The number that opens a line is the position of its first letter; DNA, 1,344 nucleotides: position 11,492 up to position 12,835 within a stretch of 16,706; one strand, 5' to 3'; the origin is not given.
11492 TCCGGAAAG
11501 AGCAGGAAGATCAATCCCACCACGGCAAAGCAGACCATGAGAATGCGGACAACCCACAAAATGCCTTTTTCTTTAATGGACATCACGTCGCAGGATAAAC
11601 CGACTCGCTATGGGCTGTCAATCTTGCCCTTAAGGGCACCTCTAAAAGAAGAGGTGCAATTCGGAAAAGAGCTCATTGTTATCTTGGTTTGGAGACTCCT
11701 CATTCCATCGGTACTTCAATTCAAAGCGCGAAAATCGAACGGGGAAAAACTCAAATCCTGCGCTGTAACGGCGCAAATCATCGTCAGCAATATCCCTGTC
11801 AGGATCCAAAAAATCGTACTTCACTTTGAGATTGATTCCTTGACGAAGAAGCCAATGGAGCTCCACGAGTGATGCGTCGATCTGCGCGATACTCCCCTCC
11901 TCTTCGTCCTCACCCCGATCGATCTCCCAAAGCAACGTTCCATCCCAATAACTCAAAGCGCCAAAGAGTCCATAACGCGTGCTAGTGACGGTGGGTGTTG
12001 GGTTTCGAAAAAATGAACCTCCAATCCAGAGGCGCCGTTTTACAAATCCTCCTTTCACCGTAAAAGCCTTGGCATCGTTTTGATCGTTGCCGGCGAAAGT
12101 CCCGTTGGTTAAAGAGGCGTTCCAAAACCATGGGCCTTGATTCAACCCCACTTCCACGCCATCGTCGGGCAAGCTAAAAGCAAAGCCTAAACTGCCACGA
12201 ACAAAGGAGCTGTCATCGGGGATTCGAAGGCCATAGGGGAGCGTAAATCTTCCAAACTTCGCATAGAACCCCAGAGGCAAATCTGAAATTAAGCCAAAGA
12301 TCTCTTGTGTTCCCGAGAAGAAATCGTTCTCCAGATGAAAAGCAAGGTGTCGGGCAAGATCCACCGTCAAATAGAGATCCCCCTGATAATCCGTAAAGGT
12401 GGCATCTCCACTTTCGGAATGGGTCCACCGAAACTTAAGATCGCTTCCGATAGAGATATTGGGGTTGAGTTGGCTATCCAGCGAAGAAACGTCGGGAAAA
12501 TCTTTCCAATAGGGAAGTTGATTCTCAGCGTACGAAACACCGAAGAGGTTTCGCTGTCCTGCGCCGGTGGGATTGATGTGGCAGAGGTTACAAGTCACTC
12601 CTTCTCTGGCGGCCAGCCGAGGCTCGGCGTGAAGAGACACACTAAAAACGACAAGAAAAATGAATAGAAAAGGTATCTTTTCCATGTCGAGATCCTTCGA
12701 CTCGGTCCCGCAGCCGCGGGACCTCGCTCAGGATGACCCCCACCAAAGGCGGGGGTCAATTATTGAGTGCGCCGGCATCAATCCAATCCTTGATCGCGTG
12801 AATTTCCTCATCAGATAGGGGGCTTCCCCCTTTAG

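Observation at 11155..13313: Candidate extracellular-electron-transfer module: CX4CH lipoprotein, Cyc2-like porin-cytochrome and a 4-TM protein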

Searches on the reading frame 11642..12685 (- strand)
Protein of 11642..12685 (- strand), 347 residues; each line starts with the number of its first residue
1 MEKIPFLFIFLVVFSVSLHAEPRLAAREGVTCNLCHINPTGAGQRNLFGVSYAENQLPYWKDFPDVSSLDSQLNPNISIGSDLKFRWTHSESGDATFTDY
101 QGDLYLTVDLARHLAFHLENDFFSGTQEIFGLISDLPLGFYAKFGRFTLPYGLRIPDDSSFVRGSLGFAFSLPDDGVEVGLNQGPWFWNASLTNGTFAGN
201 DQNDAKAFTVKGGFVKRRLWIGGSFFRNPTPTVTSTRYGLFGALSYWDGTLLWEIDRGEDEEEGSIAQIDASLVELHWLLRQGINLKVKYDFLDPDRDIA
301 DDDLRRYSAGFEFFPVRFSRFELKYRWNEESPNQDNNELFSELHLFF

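Call 3: search_protein_families(library=pfam, proteins=[window:11642-12685:-], max_evalue=0.1)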
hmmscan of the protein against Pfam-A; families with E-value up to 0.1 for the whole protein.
window:11642-12685:- (347 aa): 0 families

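Call 4: search_protein_families(library=ncbifam, proteins=[window:11642-12685:-], max_evalue=0.1)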
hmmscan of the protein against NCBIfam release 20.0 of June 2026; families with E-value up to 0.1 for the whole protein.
window:11642-12685:- (347 aa): 0 families

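Call 5: find_homologous_proteins(query=window:11642-12685:-)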
Query window:11642-12685:- (347 aa): 47 proteins with E <= 0.001 among 2153 candidates.
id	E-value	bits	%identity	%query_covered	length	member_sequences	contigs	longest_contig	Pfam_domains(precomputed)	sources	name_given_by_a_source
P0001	2.1e-238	809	100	100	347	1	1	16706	-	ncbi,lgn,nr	ncbi:MAG: hypothetical protein HY538_09260 [Deltaproteobacteria bacterium]|nr:hypothetical protein [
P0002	1.4e-49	187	35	95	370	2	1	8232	-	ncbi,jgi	jgi:hypothetical protein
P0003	8.8e-48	181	35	95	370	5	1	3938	-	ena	-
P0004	4.9e-45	172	34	95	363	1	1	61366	-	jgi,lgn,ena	-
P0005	4.2e-44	169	34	99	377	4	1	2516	-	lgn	-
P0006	1.0e-43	168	32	100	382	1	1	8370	-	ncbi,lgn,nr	ncbi:MAG: hypothetical protein PHP42_09015 [Bacteroidota bacterium]|nr:hypothetical protein [Bactero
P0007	2.1e-43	167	33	100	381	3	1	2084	-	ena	-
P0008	3.8e-42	163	34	99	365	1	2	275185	-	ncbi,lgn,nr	ncbi:MAG: hypothetical protein HYT76_05775 [Deltaproteobacteria bacterium]|nr:hypothetical protein [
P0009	7.3e-42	162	30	98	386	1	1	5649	-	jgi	jgi:hypothetical protein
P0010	1.5e-41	161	32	99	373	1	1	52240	-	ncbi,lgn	-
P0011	2.0e-41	160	33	97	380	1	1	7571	-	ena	-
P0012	1.1e-40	158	31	96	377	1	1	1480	-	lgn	-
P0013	2.2e-40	157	34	99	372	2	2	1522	-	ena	-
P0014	3.4e-40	156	33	95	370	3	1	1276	-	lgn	-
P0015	1.6e-39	154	30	98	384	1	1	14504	-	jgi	jgi:hypothetical protein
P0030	2.4e-31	127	30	99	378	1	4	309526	-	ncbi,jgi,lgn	-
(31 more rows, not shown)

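Call 10: find_encoding_contigs(protein=P0008, flank=6000, max_places=2)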
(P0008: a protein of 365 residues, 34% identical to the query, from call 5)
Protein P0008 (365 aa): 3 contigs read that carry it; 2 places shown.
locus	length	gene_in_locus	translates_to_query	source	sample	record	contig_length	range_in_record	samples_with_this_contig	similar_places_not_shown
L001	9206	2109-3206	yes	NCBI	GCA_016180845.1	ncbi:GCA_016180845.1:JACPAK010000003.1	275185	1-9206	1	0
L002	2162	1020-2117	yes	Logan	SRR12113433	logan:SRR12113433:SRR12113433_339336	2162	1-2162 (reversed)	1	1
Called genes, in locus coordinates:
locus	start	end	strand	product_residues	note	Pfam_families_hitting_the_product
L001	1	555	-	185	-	?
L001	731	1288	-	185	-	PF08207:EFP_N, PF01132:EFP, PF09285:Elong-fact-P_C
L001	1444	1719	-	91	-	PF05016:ParE_toxin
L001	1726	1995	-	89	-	PF02604:PhdYeFM_antitox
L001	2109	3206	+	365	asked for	-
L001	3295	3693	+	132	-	-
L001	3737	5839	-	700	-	-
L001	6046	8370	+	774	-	PF05170:AsmA, PF13116:YhdP (faint), PF05170:AsmA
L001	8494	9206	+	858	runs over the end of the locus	PF13426:PAS_9 (faint), PF13188:PAS_8 (faint), PF08447:PAS_3, PF00989:PAS (weak), PF08448:PAS_4, PF00512:HisKA, PF02518:HATPase_c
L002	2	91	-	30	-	?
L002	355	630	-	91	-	PF05016:ParE_toxin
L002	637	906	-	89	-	PF02604:PhdYeFM_antitox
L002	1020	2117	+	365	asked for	-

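Call 11: find_encoding_contigs(protein=P0030, flank=6000, max_places=2)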
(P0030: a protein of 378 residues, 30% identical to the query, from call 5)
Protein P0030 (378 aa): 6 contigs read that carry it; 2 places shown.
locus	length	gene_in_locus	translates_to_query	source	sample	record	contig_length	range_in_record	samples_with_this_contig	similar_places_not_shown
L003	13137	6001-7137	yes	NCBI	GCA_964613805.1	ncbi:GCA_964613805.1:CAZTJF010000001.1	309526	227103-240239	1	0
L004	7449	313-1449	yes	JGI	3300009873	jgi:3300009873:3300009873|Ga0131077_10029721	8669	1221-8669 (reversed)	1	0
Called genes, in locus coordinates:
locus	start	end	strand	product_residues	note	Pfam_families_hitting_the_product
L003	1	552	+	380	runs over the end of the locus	PF00438:S-AdoMet_synt_N, PF02772:S-AdoMet_synt_M, PF02773:S-AdoMet_synt_C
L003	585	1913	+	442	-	PF05221:AdoHcyase, PF00670:AdoHcyase_NAD, PF02826:2-Hacid_dh_C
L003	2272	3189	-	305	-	PF01073:3Beta_HSD, PF01370:Epimerase, PF13460:NAD_binding_10, PF16363:GDP_Man_Dehyd (weak), PF08338:DUF1731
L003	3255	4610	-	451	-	PF02163:Peptidase_M50, PF00595:PDZ (weak), PF13180:PDZ_2, PF17820:PDZ_6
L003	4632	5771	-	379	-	PF02670:DXP_reductoisom, PF08436:DXP_redisom_C, PF13288:DXPR_C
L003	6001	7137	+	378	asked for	-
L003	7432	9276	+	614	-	PF09295:ChAPs (faint), PF12895:ANAPC3 (faint), PF14938:SNAP (faint), PF23914:TPR_CcmH_CycH (faint), PF00515:TPR_1 (faint), PF07719:TPR_2 (faint), PF13174:TPR_6 (faint), PF09976:TPR_21 (weak), +12 more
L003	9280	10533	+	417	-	PF06689:zf-C4_ClpX, PF00493:MCM (weak), PF05496:RuvB_N (weak), PF00004:AAA, PF07724:AAA_2, PF07728:AAA_5 (weak), PF13401:AAA_22 (faint), PF10431:ClpB_D2-small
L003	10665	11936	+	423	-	-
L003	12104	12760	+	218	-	PF01557:FAA_hydrolase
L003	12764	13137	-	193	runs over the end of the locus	PF01330:RuvA_N, PF00633:HHH (faint), PF14520:HHH_5, PF07499:RuvA_C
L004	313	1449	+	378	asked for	-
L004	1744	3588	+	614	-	PF09295:ChAPs (faint), PF12895:ANAPC3 (faint), PF14938:SNAP (faint), PF23914:TPR_CcmH_CycH (faint), PF00515:TPR_1 (faint), PF07719:TPR_2 (faint), PF13174:TPR_6 (faint), PF09976:TPR_21 (weak), +12 more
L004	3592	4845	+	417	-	PF06689:zf-C4_ClpX, PF00493:MCM (weak), PF05496:RuvB_N (weak), PF00004:AAA, PF07724:AAA_2, PF07728:AAA_5 (weak), PF13401:AAA_22 (faint), PF10431:ClpB_D2-small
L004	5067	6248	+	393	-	-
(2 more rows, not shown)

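Call 13: find_encoding_contigs(protein=P0004, flank=6000, max_places=2)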
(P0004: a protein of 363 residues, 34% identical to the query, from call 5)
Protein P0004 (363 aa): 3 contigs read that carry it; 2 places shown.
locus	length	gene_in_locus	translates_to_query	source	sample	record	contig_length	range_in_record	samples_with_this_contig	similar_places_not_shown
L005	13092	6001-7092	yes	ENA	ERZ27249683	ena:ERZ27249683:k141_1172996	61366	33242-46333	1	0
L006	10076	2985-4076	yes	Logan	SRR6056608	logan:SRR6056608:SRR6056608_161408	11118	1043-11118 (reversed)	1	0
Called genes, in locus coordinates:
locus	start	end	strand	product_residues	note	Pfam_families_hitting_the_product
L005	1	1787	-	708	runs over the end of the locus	PF00884:Sulfatase, PF01663:Phosphodiest (faint), PF02995:DUF229 (weak)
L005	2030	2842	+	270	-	-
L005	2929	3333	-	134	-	-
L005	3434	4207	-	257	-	PF03372:Exo_endo_phos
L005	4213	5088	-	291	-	PF00248:Aldo_ket_red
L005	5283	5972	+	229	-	PF02368:Big_2, PF26918:Ig_Eae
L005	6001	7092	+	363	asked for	-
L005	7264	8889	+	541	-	PF00171:Aldedh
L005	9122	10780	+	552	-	-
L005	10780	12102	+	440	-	-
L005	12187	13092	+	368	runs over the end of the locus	PF26550:Tricorn_2nd (faint), PF26549:Tricorn_N, PF07676:PD40, PF26549:Tricorn_N (weak), PF07676:PD40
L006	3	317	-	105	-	?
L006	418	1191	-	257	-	PF03372:Exo_endo_phos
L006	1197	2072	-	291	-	PF00248:Aldo_ket_red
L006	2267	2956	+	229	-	PF02368:Big_2, PF26918:Ig_Eae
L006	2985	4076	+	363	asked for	-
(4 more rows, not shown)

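Call 14: find_encoding_contigs(protein=P0010, flank=6000, max_places=2)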
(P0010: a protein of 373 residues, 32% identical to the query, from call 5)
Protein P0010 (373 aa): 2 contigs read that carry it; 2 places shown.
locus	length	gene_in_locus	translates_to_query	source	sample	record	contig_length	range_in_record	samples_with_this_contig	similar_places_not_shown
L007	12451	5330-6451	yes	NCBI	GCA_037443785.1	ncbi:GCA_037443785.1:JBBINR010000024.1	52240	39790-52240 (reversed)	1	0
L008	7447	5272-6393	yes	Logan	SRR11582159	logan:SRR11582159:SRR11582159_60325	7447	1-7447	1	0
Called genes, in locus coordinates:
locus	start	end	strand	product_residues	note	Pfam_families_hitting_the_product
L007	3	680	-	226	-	?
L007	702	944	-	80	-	-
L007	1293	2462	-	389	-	PF01075:Glyco_transf_9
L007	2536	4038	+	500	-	PF07728:AAA_5 (faint)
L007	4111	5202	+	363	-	PF27098:Rv0959_3rd, PF13519:VWA_2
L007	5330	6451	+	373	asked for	-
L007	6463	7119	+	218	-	PF01833:TIG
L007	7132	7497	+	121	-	PF07635:PSCyt1 (weak)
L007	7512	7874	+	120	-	-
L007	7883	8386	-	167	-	PF07609:DUF1572, PF04978:MST, PF05163:DinB (weak), PF12867:DinB_2 (weak)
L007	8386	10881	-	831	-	PF02838:Glyco_hydro_20b, PF03648:Glyco_hydro_67N (weak), PF00728:Glyco_hydro_20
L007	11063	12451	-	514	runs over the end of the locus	PF12801:Fer4_5, PF25160:LdpA_Fe-S-bd (faint), PF00037:Fer4 (faint), PF12797:Fer4_2 (faint), PF13183:Fer4_8 (faint), PF14697:Fer4_21 (weak), PF12838:Fer4_7, PF13187:Fer4_9 (weak), +3 more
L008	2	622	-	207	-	?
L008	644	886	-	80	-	-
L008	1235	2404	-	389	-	PF01075:Glyco_transf_9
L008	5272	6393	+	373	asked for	-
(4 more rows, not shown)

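Call 16: predict_structure(alignment_id=A1)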
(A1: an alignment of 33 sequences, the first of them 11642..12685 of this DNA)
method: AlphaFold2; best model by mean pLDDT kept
length: 347 residues; sequences in the alignment: 33
mean_pLDDT: 81.7   pTM: 0.79
mean pLDDT of the five models: 81.7, 81.4, 80.8, 78.6, 75.7
residues with pLDDT >= 90: 145; 70-90: 131; 50-70: 51; < 50: 20
segments of 3 or more residues with pLDDT < 50: 1-3, 10-20, 197-201
pLDDT, mean of each block of 10 residues (from residue 1): 51 32 67 77 75 68 64 88 90 82 91 93 87 93 91 69 61 87 92 68 74 89 91 90 91 93 91 92 88 91 92 85 93 86 89
secondary structure, 60 per line:
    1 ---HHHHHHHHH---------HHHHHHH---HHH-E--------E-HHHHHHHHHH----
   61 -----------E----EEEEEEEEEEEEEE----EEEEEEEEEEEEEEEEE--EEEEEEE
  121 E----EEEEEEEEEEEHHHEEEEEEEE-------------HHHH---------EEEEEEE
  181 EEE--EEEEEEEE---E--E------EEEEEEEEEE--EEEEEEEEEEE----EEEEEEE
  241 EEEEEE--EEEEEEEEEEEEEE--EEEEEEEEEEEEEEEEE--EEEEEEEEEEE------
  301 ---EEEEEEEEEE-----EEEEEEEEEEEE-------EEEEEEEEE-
elements in order: H4-12 H22-28 H47-56 E77-90 E95-111 E114-121 E126-136 E140-147 H161-164 E174-183 E186-193 E207-216 E219-229 E234-246 E249-262 E265-281 E284-294 E304-313 E319-330 E338-346

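Call 20: search_protein_representatives(protein=window:11642-12685:-)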
Query: 347 residues. Proteins with E-value up to 0.001 (for the whole library): 1013; up to 1e-10: 507; up to 1e-30: 127. The best 150 are listed.
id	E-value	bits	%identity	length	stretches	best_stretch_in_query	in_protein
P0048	3.7e-62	227.0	43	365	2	73-347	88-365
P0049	5.8e-54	200.0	38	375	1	22-347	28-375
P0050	6.7e-54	199.8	39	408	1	10-346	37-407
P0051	3.0e-52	194.4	38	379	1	18-347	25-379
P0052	3.2e-50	187.7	34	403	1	29-347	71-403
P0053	3.9e-50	187.4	37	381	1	19-347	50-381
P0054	4.9e-50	187.1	41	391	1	15-347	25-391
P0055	1.0e-49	186.1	36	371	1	5-347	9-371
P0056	1.2e-49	185.9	38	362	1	15-347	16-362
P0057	5.0e-49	183.8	40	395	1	9-347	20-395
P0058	5.5e-48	180.4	34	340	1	9-343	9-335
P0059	9.4e-48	179.6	36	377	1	15-347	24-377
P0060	1.2e-47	179.3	36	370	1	16-347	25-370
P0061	2.3e-47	178.3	36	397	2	22-347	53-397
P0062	4.1e-47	177.5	36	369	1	19-347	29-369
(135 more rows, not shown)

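Call 31: find_related_loci(query=A2, collection=genome_contigs, flank=5000)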
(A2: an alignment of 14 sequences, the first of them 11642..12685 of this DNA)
Query A2 (347 aa) in genome_contigs; peptide patterns used: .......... (x = any residue, [..] = any of these).
101 stretches matched a pattern; 90 encode a relative of the query (tblastn E <= 1e-3); the best 80 are kept; 80 distinct loci.
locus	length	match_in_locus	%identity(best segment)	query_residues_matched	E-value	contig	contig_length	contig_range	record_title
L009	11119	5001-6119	31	7-347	3e-57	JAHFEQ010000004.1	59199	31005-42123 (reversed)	MAG: Nitrospirae bacterium isolate nzgw272 NODE_266_length_59200_cov_6.061782, whole genome shotgun sequence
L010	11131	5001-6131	31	1-347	2e-50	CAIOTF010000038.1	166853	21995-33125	MAG: uncultured Ignavibacteriae bacterium isolate KTt_bin-1621 genome assembly, contig: bin-1621:38/54, whole genome sho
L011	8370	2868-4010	32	1-346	2e-50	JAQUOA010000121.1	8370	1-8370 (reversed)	MAG: Bacteroidota bacterium isolate STD1_190 NODE_26623_length_8370_cov_6.797161_Sandtown_D1, whole genome shotgun seque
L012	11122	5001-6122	32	1-347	2e-48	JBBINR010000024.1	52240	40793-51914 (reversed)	MAG: Ignavibacteriales bacterium isolate PGS172224_bin_260 NODE_412_length_52240_cov_1.3451, whole genome shotgun sequen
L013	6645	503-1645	31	1-347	1e-47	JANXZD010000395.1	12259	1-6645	MAG: Bacteroidetes bacterium isolate GL140_4_metabat_238_sub GL140_4_k141_2717190, whole genome shotgun sequence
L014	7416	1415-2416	34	21-347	2e-47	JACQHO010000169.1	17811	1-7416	MAG: Nitrospirae bacterium isolate NC_groundwater_1101_Ag_S2p5_58_88 S_2p5_S6_coassembly_k141_3868981, whole genome shot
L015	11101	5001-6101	32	6-347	2e-46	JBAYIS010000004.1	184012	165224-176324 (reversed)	MAG: Bacteroidota bacterium isolate SO_2016_GW1_36 scaffold00157_OW334_2016, whole genome shotgun sequence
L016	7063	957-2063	31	4-347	4e-46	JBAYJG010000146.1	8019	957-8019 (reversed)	MAG: Bacteroidota bacterium isolate SO_2016_GW1_5 scaffold16994_OW334_2016, whole genome shotgun sequence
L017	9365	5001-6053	32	7-346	1e-44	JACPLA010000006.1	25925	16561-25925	MAG: Ignavibacteriales bacterium isolate NC_groundwater_509_Ag_S-0.1um_53_10 S35_SO-1_scaffold_3246, whole genome shotgu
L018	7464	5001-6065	31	5-347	1e-44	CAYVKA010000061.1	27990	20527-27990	MAG TPA_asm: uncultured Nevskia sp. isolate SRP272529_co2_286 genome assembly, contig: NODE_2579_length_27990_cov_11.225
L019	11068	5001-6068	31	6-347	5e-43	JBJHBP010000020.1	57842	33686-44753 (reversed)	MAG: Gammaproteobacteria bacterium isolate SF2967_J5348.rosella_refined.163_sub NODE_659_length_57842_cov_3.390159, whol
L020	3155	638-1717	32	18-347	6e-43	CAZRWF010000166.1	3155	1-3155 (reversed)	MAG TPA_asm: uncultured Chitinophagaceae bacterium isolate SRP287453_co1_101 genome assembly, contig: NODE_63243_length_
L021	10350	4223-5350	30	4-347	3e-42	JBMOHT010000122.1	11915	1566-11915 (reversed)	MAG: Bacteroidota bacterium isolate Deming_bin.369 contig15981, whole genome shotgun sequence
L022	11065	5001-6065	30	1-347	8e-42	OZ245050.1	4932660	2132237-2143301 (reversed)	MAG: Granulosicoccus sp. isolate 0ffd33fa-b676-48cf-95d1-698f17edac07 genome assembly, chromosome: 1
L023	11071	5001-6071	32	17-347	8e-42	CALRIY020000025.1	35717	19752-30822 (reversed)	MAG: Synechococcus sp. UW140 isolate JJ-AX1-329-1-mx-bin491 genome assembly, contig: JJ-MOM7-71-C184, whole genome shotg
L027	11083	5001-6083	29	7-347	2e-40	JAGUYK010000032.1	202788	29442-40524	MAG: Ignavibacteriales bacterium isolate DeMMO6_3 c_000000113907, whole genome shotgun sequence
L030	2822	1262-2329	31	19-347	1e-39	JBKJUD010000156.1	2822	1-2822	MAG: Candidatus Eisenbacteria bacterium isolate ant_bin.648 k117_5777826, whole genome shotgun sequence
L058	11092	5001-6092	30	3-347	9e-31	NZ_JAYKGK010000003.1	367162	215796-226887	Rosettibacter primus strain 4148-Me NODE_3_length_367162_cov_218.843689, whole genome shotgun sequence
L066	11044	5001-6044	29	8-347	4e-28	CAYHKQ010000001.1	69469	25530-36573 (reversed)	MAG TPA_asm: uncultured Elusimicrobia bacterium isolate ERP119705_co13_641 genome assembly, contig: NODE_443_length_6946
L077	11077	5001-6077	24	7-347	7e-24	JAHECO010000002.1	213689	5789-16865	MAG: Candidatus Kryptoniota bacterium isolate Ww171 NODE_30_length_213689_cov_4.440707, whole genome shotgun sequence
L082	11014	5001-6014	27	7-328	1e-21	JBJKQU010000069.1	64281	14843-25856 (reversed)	MAG: Candidatus Kryptoniota bacterium isolate Bin_42 S1Ck127_2027260_flag_0_multi_9.9816_len_64281, whole genome shotgun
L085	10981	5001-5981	27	17-328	1e-20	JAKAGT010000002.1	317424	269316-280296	MAG: Bacteroidetes bacterium isolate WY2.bin60 NODE_24_length_317424_cov_6.825400, whole genome shotgun sequence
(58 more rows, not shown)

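Call 34: search_solved_structures(query=A1, max_evalue=10, show_alignments=2)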
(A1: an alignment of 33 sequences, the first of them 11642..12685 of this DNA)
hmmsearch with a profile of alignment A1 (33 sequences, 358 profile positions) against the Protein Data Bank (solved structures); distinct sequences matched with E-value up to 10: 10.
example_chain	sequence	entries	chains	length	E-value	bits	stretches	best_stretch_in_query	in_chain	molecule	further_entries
8e5f_A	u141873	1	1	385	0.071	15.4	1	1-46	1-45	c-type cytochrome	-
22vl_e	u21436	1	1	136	0.4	12.9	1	228-300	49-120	ATP synthase epsilon chain, chloroplastic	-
1fwu_A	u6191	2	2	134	0.52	12.6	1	86-147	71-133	CYSTEINE-RICH DOMAIN OF MANNOSE RECEPTOR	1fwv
1dqg_A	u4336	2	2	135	0.52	12.5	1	86-147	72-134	MANNOSE RECEPTOR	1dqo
6qvm_A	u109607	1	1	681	0.77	12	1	5-40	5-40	Multiheme cytochrome cf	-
5v93_n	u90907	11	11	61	1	11.6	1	17-38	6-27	30S ribosomal protein S14 type Z | Small ribosomal subunit protein uS14B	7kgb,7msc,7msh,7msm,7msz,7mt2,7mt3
2ojw_A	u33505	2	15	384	1.8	10.8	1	37-76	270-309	Glutamine synthetase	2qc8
9otp_A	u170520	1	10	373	1.9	10.7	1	37-76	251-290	Glutamine synthetase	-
8dnu_A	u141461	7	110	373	2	10.7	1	37-76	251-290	Glutamine synthetase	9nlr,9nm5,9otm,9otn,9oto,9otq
7evt_A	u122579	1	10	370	2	10.7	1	37-76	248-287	Glutamine synthetase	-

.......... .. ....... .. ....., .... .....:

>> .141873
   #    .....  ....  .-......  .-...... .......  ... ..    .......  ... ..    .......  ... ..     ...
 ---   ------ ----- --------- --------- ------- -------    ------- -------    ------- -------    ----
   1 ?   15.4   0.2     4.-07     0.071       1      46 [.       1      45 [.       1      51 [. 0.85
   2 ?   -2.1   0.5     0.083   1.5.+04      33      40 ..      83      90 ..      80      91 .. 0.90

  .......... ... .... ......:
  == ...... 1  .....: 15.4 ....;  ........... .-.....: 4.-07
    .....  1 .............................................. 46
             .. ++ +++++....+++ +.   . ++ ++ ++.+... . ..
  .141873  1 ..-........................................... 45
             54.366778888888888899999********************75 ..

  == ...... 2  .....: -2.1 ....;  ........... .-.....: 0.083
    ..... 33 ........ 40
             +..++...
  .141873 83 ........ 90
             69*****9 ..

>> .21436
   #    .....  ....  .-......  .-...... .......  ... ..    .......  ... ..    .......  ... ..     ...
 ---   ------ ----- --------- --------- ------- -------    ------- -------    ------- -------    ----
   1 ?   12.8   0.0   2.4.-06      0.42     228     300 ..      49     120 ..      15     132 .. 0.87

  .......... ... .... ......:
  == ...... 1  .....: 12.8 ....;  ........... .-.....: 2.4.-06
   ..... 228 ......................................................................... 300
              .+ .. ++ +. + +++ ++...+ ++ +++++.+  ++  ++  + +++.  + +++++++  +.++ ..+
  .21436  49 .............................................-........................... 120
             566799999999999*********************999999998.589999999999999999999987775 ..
